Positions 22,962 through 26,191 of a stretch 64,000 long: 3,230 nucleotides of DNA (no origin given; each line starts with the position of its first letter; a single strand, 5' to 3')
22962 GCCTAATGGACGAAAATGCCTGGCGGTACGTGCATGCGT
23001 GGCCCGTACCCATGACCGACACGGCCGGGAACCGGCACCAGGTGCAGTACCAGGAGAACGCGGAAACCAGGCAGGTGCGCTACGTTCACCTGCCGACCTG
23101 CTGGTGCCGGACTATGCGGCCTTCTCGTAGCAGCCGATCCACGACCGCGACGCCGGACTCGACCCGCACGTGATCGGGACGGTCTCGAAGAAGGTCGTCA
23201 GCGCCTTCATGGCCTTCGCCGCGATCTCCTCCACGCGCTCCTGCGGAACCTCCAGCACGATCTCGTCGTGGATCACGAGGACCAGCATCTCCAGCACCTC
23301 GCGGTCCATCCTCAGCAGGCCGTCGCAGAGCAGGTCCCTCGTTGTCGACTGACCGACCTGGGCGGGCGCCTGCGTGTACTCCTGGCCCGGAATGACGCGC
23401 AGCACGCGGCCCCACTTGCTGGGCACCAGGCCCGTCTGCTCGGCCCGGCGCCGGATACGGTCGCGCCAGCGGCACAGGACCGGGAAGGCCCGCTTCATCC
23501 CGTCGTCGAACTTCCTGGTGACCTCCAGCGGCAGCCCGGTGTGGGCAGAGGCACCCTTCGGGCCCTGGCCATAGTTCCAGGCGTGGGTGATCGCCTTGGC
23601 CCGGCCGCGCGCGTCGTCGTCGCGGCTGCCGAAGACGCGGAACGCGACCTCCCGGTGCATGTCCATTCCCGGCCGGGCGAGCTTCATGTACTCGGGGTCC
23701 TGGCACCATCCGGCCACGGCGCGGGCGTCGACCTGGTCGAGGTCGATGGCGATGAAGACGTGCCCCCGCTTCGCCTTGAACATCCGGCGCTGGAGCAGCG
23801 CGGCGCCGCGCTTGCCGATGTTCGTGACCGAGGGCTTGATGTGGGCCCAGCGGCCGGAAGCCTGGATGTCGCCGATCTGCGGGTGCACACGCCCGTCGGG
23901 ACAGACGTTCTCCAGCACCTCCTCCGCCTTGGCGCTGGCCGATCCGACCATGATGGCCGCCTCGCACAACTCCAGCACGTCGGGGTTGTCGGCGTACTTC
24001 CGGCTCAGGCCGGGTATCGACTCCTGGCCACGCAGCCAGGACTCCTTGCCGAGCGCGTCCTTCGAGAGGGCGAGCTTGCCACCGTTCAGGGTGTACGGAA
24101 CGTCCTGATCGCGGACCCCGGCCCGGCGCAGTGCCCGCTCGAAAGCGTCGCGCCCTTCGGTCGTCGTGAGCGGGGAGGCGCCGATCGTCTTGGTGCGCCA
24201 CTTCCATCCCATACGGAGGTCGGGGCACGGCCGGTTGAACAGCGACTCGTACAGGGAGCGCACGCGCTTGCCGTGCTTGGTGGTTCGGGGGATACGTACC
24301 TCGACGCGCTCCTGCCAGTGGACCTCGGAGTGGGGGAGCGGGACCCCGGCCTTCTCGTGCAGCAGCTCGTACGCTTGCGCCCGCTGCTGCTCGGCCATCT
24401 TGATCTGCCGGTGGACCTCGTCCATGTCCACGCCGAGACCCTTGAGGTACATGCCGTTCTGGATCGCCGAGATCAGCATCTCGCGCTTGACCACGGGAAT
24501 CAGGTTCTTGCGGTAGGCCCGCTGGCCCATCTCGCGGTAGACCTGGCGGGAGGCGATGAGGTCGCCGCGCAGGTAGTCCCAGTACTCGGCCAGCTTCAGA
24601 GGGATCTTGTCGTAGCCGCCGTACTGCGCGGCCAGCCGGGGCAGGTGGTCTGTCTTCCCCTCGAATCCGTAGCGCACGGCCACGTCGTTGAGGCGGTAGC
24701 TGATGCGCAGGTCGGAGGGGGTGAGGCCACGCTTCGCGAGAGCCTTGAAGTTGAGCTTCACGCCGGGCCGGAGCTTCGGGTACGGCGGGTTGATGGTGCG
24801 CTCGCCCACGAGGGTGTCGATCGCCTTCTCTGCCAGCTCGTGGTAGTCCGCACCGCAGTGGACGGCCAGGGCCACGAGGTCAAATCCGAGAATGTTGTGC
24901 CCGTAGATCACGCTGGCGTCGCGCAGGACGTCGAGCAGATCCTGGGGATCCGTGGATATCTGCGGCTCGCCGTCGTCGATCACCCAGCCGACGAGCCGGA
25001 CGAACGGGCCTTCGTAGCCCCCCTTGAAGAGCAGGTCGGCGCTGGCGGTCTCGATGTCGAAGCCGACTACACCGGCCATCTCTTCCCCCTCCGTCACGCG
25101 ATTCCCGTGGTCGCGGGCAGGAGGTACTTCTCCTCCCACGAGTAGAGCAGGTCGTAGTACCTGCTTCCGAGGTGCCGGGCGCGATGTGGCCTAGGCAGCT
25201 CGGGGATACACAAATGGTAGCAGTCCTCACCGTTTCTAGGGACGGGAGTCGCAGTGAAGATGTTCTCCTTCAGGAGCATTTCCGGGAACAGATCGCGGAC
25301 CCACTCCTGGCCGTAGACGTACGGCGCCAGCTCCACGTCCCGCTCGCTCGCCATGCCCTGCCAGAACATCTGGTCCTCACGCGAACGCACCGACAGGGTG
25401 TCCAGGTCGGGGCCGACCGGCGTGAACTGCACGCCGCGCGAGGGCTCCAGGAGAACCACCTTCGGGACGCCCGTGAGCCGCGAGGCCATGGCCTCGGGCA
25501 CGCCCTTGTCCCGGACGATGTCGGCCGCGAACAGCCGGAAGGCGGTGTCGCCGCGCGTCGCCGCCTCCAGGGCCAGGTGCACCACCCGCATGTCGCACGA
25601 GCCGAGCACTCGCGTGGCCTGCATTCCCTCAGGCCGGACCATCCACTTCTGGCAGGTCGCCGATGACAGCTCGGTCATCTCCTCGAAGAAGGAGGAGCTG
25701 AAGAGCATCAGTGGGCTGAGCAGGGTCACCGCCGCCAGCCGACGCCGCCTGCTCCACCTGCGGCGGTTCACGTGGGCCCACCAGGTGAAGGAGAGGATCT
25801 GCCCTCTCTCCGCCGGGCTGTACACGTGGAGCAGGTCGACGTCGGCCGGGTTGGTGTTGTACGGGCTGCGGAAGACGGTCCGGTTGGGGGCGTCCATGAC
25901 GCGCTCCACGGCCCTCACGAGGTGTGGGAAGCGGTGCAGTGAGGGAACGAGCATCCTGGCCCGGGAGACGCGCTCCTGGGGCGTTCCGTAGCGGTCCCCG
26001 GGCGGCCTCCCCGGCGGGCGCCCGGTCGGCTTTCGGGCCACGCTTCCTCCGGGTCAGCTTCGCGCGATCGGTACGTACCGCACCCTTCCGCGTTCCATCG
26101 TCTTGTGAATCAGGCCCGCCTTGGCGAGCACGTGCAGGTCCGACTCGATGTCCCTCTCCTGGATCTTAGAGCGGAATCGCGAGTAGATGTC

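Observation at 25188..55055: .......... palindrome family in front of six leftward transcription units: candidate regulon of the GntR/HutC-type regulator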

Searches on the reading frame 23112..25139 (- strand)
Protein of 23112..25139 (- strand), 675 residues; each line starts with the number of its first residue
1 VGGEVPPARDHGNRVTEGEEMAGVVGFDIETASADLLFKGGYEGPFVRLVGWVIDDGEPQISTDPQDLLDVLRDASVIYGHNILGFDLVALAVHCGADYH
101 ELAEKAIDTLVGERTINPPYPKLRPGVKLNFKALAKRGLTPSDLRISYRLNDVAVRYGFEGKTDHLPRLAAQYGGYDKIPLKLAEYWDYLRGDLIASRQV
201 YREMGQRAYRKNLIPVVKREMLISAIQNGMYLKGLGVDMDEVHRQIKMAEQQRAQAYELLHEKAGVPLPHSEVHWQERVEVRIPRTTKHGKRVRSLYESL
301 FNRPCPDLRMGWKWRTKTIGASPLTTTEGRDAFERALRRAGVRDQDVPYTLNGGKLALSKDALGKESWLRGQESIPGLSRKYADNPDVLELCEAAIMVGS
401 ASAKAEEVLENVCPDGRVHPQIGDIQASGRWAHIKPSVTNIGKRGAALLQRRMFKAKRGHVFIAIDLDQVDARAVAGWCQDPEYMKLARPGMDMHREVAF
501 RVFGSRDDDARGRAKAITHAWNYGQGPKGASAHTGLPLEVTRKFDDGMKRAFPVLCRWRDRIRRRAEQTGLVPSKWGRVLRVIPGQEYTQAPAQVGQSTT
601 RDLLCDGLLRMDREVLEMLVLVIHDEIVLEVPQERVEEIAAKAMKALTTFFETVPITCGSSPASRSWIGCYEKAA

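Call 7: search_protein_families(library=pfam, proteins=[window:23112-25139:-], max_evalue=0.01)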
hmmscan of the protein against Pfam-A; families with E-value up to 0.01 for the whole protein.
window:23112-25139:- (675 aa): 1 family
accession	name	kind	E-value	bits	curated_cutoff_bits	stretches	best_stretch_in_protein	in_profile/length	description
PF00476.26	DNA_pol_A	-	3.1e-28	99.2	34.3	1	406-659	94-372/381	DNA polymerase family A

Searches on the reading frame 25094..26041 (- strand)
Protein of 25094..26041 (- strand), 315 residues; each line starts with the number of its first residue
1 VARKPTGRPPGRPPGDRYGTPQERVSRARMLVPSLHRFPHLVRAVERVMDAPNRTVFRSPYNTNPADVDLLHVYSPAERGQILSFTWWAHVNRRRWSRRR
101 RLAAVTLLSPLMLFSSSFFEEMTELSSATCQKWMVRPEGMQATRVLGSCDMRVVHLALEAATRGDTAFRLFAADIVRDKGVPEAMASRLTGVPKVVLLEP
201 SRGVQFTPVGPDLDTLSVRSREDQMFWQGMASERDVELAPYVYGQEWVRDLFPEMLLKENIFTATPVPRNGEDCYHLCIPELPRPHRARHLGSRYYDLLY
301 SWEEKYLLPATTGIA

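Call 67: search_protein_families(library=phrogs, proteins=[window:25094-26041:-], max_evalue=0.001)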
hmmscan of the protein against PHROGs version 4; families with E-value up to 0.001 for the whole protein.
window:25094-26041:- (315 aa): 0 families
